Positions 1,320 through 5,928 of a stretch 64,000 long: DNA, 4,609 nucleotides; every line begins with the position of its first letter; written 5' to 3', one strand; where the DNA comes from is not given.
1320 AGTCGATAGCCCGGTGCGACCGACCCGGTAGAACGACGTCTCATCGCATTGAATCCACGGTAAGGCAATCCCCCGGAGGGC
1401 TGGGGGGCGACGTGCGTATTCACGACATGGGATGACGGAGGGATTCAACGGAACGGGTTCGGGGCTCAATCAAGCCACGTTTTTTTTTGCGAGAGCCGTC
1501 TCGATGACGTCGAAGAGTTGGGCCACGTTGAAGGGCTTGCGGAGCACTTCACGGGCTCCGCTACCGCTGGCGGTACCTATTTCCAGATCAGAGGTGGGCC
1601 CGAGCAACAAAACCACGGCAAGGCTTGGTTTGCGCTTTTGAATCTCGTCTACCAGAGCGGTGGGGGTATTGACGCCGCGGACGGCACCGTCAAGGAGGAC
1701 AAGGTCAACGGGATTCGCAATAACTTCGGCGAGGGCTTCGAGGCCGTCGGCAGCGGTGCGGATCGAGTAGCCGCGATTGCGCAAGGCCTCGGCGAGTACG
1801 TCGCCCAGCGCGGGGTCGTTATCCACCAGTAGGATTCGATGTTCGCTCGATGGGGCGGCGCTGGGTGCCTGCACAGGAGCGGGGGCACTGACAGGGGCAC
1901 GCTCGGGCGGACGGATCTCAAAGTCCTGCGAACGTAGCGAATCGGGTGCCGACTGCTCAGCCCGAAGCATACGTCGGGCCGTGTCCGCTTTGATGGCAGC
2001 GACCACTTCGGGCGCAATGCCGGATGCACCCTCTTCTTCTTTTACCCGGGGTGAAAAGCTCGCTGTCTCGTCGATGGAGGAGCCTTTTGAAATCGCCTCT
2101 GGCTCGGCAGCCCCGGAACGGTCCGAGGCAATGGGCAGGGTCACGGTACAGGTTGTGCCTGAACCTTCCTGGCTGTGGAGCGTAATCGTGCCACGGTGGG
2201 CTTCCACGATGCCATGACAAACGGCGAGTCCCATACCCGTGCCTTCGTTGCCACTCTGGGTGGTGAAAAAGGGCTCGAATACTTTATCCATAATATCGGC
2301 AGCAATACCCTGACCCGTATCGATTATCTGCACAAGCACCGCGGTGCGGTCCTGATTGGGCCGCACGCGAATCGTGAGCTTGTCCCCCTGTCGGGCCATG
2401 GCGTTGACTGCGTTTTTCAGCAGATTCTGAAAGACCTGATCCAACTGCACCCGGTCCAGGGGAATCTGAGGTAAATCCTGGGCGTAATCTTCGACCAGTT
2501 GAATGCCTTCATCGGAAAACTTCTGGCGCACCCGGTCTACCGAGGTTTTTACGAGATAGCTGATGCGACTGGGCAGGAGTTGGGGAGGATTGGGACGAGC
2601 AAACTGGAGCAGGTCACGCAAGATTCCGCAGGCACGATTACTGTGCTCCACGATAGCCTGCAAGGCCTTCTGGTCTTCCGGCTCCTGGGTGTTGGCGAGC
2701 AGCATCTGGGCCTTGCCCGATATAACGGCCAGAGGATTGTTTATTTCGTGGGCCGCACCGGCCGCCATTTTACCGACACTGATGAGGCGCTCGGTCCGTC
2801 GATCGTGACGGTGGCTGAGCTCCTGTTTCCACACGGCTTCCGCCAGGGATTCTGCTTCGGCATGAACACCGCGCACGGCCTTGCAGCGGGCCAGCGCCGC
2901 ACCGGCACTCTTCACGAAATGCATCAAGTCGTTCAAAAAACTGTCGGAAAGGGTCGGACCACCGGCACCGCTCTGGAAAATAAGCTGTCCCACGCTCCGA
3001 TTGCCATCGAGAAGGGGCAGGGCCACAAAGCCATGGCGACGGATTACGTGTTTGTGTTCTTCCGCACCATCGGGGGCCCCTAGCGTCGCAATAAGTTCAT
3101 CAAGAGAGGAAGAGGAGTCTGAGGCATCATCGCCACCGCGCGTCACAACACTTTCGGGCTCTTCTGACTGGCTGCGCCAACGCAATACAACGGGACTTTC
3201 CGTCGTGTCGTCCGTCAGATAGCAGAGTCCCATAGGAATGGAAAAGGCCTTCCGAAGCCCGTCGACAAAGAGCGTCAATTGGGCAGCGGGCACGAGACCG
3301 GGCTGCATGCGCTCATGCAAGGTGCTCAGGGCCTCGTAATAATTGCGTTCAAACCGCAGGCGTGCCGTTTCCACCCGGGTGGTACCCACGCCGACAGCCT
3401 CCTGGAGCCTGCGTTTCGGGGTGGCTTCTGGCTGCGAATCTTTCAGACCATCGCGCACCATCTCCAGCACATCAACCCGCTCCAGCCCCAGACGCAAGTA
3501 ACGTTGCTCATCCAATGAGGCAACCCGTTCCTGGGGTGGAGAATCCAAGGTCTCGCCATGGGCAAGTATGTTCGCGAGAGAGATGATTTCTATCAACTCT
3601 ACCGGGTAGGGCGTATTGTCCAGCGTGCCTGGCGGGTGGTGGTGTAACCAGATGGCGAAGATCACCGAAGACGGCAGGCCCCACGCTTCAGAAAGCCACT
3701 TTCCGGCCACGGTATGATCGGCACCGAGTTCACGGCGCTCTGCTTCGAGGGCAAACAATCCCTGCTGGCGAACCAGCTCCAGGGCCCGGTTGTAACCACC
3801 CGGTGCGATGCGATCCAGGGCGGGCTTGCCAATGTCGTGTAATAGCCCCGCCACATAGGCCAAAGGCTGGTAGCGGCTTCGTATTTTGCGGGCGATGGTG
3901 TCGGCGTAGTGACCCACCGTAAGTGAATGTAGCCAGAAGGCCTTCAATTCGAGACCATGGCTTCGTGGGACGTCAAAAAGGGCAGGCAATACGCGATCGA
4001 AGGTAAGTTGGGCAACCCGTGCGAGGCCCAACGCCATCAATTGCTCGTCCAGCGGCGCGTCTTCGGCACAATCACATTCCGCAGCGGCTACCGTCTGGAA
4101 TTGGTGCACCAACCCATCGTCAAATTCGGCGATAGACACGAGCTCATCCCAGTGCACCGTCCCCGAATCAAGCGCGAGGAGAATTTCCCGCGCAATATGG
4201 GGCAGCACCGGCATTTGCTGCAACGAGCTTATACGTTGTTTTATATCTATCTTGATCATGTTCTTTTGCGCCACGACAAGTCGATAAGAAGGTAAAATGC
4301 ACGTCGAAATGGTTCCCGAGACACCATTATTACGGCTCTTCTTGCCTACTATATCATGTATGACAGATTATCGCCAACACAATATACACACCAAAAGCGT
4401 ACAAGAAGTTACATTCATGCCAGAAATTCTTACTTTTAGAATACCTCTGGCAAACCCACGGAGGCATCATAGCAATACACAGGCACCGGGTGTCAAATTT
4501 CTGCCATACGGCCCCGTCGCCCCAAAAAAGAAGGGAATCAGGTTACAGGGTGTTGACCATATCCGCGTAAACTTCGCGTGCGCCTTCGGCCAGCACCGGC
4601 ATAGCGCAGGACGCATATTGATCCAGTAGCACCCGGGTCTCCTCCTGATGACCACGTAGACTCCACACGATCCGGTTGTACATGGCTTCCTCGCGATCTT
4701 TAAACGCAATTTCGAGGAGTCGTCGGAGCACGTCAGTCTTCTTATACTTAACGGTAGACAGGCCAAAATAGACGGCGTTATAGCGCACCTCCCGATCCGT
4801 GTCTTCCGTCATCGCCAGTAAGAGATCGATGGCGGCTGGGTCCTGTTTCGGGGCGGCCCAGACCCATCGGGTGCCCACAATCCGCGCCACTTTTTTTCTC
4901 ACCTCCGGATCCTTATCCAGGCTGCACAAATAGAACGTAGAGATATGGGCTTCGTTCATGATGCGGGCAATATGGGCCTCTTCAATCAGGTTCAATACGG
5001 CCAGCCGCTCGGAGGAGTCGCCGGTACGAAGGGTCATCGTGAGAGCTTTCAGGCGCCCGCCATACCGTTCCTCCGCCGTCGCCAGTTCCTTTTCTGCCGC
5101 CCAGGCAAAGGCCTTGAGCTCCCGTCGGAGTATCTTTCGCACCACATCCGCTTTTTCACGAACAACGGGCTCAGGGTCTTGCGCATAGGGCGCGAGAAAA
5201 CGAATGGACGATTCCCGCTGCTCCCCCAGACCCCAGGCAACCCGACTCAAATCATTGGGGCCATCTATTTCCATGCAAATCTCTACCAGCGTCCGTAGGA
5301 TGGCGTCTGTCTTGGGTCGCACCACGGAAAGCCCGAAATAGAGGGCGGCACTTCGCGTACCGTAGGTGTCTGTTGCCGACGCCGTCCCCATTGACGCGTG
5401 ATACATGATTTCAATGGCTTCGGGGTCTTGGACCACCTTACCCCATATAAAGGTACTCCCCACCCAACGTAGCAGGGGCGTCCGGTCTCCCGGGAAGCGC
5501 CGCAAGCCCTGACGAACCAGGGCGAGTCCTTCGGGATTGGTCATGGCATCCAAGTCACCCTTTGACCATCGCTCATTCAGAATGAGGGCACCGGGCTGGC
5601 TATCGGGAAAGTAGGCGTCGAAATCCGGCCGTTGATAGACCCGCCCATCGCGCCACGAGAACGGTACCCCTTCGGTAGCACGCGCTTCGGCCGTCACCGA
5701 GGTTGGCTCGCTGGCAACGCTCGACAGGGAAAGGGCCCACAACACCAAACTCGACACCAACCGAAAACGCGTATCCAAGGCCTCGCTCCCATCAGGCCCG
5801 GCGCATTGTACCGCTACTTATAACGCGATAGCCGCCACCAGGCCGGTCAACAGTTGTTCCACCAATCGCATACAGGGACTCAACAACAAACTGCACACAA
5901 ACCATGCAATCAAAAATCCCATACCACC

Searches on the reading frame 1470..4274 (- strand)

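Call 36: search_protein_families(library=pfam, proteins=[window:1470-4274:-], max_evalue=0.00001)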
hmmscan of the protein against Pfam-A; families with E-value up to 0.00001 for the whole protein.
window:1470-4274:- (934 aa): 6 families
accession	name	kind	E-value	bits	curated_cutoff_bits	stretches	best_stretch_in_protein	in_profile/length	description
PF08668.18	HDOD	-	6.7e-28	98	22.9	1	75-214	57-196/196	HDOD domain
PF02518.31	HATPase_c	-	1.1e-27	97.1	26.4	1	607-715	2-109/111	Histidine kinase-, DNA gyrase B-, and HSP90-like ATPase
PF00512.31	HisKA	-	1.4e-13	51.1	26.9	1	501-561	3-63/66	His Kinase A (phospho-acceptor) domain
PF00072.30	Response_reg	-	1.7e-13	51.2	30.2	1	814-924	1-110/111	Response regulator receiver domain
PF01966.28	HD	-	4.3e-07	30.7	22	1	116-216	4-90/116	HD domain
PF14501.12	HATPase_c_5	-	8.9e-06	26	22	0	609-705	4-94/102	GHKL domain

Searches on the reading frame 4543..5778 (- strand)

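Call 36: search_protein_families(library=pfam, proteins=[window:4543-5778:-], max_evalue=0.00001)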
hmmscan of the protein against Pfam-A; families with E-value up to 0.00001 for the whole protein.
window:4543-5778:- (411 aa): 2 families
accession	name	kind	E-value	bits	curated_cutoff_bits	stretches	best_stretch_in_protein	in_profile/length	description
PF13646.12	HEAT_2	-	1.3e-11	45.1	27.7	0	288-366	11-79/88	HEAT repeats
PF02985.28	HEAT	-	1.2e-06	28.6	23.5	0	317-337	2-22/31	HEAT repeat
